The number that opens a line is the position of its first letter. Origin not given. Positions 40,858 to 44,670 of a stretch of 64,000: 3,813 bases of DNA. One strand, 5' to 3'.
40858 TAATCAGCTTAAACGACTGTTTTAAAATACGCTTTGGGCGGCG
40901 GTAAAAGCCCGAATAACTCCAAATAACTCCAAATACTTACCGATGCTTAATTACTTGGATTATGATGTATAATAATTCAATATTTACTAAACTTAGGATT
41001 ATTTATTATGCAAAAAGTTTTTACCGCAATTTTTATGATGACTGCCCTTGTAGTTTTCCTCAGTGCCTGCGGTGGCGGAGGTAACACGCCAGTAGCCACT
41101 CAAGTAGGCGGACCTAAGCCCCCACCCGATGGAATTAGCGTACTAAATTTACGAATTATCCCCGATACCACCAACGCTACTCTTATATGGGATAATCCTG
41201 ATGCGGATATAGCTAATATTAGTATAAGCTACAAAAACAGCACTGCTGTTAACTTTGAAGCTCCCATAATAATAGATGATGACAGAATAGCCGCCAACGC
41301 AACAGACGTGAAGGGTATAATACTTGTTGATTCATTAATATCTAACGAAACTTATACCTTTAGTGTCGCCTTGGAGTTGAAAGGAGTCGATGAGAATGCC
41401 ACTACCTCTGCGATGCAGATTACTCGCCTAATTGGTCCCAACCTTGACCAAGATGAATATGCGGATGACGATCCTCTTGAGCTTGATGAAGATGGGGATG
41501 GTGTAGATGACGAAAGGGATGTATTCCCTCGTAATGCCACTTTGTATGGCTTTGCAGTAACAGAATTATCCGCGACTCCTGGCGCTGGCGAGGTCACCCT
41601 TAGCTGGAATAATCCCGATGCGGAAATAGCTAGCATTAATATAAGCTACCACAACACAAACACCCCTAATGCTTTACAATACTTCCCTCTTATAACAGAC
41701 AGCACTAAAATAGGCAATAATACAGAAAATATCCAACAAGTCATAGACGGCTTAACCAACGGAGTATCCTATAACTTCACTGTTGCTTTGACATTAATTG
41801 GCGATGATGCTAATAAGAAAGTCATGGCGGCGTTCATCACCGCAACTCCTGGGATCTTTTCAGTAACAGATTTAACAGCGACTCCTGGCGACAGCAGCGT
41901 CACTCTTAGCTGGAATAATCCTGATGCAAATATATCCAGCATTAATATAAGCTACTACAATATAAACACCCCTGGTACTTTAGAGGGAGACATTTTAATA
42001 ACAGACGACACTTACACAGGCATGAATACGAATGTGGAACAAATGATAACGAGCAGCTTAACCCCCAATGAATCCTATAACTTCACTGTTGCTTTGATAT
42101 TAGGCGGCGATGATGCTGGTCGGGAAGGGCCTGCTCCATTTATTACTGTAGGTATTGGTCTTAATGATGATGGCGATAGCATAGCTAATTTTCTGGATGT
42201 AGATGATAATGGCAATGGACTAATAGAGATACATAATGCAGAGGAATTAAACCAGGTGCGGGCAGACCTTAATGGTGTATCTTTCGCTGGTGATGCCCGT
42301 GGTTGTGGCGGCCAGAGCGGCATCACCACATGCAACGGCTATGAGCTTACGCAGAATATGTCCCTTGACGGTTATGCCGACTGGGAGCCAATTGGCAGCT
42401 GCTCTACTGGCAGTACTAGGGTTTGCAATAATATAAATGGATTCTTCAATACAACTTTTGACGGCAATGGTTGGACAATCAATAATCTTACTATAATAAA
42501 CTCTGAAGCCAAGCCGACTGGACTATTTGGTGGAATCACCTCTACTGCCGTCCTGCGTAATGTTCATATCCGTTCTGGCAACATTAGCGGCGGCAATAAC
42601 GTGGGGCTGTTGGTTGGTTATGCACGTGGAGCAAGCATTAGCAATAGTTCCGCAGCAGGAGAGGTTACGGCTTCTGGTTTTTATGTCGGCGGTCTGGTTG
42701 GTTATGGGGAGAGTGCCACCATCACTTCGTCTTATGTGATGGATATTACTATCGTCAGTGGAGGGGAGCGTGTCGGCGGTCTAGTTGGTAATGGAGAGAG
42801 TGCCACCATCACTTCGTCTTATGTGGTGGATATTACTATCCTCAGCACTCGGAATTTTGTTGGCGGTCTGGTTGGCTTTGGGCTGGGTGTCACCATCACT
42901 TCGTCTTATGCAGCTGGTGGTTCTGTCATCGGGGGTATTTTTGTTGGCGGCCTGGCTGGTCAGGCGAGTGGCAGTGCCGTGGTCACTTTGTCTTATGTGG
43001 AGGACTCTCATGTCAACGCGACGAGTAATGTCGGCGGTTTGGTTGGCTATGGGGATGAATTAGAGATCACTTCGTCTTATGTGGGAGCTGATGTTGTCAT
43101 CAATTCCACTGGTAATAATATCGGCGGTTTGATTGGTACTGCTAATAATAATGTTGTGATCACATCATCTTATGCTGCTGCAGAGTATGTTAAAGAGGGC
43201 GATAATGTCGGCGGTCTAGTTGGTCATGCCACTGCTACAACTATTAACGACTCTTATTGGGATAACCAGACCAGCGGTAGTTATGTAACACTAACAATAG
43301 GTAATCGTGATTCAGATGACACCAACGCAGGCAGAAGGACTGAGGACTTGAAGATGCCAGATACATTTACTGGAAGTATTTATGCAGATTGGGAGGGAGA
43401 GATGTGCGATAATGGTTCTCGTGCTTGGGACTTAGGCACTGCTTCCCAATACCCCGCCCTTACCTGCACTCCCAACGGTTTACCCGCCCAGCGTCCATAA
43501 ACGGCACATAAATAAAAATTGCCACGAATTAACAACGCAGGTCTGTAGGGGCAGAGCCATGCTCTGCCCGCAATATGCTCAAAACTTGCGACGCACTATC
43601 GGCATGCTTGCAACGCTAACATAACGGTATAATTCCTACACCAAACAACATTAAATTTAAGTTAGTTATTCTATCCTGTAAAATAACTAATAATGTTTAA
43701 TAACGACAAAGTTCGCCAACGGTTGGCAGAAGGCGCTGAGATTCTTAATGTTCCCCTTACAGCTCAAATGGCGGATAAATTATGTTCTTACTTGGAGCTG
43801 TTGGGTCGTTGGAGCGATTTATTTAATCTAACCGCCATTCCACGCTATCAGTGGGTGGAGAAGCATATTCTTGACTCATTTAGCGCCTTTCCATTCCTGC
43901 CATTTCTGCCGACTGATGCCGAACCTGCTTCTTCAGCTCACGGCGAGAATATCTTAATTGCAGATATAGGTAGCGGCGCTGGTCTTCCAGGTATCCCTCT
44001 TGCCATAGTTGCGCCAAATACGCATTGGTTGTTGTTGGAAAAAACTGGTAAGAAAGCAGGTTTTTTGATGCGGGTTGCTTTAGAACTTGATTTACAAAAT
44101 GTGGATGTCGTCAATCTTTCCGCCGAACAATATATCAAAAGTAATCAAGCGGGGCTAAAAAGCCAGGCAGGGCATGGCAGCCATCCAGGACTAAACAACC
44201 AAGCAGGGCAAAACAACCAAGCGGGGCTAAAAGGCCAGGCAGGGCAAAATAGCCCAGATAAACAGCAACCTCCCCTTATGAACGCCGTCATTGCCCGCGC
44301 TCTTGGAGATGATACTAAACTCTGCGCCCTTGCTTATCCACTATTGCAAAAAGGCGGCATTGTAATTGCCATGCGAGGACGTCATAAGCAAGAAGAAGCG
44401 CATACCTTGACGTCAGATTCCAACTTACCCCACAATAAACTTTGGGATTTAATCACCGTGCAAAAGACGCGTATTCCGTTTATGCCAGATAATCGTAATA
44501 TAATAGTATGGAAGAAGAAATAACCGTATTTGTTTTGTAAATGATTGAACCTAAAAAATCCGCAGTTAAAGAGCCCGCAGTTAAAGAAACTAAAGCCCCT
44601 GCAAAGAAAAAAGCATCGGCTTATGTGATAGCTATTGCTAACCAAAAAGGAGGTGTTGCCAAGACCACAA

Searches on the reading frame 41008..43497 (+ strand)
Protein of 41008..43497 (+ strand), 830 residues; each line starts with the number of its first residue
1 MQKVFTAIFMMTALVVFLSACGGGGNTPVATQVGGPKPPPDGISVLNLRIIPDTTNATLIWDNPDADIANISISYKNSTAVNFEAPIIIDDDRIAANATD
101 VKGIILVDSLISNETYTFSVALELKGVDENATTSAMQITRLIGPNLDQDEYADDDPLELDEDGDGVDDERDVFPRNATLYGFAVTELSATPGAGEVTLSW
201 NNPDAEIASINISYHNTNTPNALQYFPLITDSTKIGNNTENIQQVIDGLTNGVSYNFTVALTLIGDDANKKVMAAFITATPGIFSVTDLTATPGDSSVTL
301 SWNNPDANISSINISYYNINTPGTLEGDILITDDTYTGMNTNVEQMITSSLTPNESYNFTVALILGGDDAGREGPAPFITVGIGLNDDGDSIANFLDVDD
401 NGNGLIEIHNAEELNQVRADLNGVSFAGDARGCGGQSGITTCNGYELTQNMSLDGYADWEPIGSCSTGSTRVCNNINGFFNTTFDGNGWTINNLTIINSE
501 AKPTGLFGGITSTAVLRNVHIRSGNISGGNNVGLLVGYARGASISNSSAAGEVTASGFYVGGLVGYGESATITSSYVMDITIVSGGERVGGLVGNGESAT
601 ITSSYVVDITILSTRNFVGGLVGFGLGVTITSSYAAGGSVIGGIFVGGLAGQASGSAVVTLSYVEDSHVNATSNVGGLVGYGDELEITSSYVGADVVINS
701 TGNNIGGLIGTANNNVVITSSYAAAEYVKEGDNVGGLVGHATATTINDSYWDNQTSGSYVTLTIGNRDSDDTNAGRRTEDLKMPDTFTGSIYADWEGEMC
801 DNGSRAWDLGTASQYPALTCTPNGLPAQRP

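Call 45: search_protein_families(library=pfam, proteins=[window:41008-43497:+], max_evalue=0.001)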
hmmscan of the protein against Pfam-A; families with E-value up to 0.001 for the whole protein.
window:41008-43497:+ (830 aa): 3 families
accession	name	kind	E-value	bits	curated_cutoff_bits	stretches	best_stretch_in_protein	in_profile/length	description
PF00041.27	fn3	-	3.3e-17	62.9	25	2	286-364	3-69/84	Fibronectin type III domain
PF07581.17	Glug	-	6.7e-12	45.4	20.5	1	528-554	1-28/28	The GLUG motif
PF16656.11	Pur_ac_phosph_N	-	1.6e-05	25.8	30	0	290-362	7-79/93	Purple acid Phosphatase, N-terminal domain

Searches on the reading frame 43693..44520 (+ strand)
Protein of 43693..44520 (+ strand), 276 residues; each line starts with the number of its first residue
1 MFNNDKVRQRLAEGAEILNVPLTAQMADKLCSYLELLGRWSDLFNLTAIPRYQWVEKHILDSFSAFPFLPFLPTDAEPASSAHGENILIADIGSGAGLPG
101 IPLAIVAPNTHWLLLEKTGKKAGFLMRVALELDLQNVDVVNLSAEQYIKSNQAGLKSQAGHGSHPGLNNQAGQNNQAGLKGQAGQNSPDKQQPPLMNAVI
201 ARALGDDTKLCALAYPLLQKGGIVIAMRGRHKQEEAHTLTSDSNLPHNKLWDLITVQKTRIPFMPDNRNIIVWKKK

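Call 38: search_solved_structures(query=window:43693-44520:+, show_alignments=1, max_evalue=0.00001)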
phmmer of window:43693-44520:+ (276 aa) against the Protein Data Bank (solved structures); distinct sequences matched with E-value up to 0.00001: 4.
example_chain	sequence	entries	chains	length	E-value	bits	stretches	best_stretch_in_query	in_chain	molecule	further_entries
1jsx_A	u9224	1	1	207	5.4e-18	68.6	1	19-147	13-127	Glucose-inhibited division protein B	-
1xdz_A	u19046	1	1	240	1.8e-12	50.5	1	19-146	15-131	Methyltransferase gidB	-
3g88_A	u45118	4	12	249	1.6e-11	47.4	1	6-136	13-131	Ribosomal RNA small subunit methyltransferase G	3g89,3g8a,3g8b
7cfe_A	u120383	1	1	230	6.7e-09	38.8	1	89-154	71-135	Ribosomal RNA small subunit methyltransferase G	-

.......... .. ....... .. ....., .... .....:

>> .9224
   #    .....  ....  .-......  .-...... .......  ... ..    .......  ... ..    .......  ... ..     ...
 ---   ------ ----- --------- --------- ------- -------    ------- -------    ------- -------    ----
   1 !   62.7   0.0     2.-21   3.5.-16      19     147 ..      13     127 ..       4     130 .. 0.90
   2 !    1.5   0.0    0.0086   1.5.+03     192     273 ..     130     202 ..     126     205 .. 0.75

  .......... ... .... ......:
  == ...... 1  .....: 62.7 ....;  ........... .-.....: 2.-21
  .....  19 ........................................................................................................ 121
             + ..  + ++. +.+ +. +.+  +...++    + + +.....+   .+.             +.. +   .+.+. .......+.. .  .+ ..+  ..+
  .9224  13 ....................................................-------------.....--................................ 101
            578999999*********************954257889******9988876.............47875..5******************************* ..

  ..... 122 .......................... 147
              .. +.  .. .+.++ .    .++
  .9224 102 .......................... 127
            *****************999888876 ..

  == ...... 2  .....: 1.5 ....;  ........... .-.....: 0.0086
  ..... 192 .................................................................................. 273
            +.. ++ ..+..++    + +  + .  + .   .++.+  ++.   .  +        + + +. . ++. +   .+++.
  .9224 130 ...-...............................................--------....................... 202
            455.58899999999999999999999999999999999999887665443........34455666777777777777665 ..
